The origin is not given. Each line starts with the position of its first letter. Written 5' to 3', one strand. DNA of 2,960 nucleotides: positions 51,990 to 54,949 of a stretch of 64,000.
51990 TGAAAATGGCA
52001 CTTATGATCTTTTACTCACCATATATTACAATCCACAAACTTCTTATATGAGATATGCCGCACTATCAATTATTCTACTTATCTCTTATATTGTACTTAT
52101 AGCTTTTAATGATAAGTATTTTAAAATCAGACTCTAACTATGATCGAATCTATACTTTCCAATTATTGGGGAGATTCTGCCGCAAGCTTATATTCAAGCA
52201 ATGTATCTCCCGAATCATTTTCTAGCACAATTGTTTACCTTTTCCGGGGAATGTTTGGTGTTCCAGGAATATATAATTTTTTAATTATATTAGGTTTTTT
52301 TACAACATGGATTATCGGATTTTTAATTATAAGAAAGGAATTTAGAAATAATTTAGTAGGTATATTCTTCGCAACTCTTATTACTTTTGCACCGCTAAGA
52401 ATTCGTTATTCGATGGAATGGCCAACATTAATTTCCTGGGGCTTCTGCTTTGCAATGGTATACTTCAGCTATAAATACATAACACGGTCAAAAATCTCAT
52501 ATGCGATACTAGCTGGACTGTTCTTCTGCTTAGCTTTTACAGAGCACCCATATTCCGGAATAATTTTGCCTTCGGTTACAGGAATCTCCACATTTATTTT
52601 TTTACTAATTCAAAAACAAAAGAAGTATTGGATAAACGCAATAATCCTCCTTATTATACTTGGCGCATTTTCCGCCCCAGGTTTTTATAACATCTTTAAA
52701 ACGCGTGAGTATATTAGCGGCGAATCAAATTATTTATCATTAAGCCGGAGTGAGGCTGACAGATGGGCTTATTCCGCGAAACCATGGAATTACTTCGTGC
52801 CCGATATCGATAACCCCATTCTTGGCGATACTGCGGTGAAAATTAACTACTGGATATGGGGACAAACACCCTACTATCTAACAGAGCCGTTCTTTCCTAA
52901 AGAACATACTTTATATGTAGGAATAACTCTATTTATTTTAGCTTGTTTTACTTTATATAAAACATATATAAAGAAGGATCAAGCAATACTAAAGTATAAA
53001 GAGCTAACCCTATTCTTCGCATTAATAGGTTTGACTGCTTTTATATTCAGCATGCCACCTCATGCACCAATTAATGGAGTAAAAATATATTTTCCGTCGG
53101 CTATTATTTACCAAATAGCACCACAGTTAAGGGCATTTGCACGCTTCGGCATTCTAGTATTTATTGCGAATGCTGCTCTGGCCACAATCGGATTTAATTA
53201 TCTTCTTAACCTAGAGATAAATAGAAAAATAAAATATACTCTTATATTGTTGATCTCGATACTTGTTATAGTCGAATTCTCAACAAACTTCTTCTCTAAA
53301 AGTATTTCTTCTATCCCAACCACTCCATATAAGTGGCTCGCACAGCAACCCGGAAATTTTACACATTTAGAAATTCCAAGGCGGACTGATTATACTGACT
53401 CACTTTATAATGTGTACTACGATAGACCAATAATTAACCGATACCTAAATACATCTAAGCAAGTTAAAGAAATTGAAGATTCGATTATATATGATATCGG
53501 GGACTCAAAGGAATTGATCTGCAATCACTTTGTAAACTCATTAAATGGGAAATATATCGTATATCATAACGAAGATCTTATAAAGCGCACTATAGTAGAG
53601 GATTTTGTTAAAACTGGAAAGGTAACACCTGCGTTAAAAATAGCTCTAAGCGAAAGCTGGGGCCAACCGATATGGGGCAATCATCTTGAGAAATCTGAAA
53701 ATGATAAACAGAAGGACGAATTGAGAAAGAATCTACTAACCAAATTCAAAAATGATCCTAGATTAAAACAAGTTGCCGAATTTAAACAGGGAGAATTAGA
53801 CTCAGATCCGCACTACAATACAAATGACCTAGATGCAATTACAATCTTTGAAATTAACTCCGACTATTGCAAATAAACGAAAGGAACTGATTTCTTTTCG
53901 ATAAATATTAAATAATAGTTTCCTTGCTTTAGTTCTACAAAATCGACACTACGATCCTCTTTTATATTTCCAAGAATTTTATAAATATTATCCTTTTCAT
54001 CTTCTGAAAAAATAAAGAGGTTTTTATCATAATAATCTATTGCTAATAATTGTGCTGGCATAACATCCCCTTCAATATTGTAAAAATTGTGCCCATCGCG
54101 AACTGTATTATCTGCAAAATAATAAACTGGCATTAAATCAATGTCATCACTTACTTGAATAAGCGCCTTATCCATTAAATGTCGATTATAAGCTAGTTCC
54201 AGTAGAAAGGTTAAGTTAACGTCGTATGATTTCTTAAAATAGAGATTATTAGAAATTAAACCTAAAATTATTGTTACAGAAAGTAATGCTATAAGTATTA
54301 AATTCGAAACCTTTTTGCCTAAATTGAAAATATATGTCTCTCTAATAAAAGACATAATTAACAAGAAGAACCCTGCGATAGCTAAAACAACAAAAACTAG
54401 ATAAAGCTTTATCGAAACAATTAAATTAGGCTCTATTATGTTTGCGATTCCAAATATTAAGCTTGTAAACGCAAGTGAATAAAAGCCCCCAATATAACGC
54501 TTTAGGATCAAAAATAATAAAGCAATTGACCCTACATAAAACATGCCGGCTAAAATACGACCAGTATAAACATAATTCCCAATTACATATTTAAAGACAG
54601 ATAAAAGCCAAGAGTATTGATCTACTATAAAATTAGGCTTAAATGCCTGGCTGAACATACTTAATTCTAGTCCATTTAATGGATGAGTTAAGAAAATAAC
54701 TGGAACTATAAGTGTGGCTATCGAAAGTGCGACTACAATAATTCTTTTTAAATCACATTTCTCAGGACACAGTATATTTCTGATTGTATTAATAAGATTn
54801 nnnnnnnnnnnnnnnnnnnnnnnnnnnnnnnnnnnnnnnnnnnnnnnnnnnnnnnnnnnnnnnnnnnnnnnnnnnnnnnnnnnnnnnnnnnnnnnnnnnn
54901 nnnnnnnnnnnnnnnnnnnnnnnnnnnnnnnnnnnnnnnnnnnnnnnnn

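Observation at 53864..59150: Tandem O-antigen-ligase-like (Wzy_C/PglL-type) paralogs, one fused in a single 1023-aa polypeptide to an ArnT/PMT-like GT-C glycosyltransferase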

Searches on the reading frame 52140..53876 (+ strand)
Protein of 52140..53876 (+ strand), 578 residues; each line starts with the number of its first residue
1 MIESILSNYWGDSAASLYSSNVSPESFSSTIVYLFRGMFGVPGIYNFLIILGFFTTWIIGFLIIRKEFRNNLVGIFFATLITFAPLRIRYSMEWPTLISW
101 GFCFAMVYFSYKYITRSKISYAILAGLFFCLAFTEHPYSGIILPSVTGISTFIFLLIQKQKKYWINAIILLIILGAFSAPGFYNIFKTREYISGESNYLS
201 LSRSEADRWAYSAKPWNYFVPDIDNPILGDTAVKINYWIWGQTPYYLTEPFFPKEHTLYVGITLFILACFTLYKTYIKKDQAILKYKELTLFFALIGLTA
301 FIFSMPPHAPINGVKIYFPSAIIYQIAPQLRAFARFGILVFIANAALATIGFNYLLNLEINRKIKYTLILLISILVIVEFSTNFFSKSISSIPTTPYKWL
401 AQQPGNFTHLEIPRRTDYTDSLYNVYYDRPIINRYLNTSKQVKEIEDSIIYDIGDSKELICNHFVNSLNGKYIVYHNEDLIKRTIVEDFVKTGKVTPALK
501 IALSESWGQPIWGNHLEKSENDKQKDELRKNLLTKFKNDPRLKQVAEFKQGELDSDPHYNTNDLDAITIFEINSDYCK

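Call 3: search_protein_families(library=pfam, proteins=[window:52140-53876:+], max_evalue=0.01)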
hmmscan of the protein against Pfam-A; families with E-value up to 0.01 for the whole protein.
window:52140-53876:+ (578 aa): 0 families

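Call 4: search_protein_families(library=ncbifam, proteins=[window:52140-53876:+], max_evalue=0.01)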
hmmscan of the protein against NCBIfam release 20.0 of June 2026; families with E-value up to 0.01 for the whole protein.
window:52140-53876:+ (578 aa): 0 families

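Call 79: search_protein_families(library=pfam, proteins=[window:52140-53876:+], max_evalue=5)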
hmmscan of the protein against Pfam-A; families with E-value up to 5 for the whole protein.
window:52140-53876:+ (578 aa): 2 families
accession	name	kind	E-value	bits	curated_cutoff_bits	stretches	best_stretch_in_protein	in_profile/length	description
PF25667.1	ASFV_P17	-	0.14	12.7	27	1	367-412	44-90/117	African swine fever virus minor capsid protein p17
PF13624.11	SurA_N_3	-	1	9.6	27.2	1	156-189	4-37/162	SurA-like N-terminal domain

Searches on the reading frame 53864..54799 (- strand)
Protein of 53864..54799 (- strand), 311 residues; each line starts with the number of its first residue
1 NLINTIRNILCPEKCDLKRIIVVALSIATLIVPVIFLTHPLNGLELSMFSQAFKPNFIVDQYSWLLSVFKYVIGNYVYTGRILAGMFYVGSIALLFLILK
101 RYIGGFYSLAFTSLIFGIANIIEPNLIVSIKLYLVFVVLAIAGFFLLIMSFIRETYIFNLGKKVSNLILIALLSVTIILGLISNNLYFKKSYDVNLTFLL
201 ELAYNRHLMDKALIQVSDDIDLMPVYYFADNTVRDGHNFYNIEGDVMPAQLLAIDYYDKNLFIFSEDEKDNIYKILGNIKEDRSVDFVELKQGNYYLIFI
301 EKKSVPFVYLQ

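Call 44: search_protein_families(library=pfam, proteins=[window:53864-54799:-], max_evalue=0.01)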
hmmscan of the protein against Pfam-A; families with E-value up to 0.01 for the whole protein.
window:53864-54799:- (311 aa): 0 families

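Call 79: search_protein_families(library=pfam, proteins=[window:53864-54799:-], max_evalue=5)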
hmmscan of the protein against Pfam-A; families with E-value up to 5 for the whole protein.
window:53864-54799:- (311 aa): 0 families
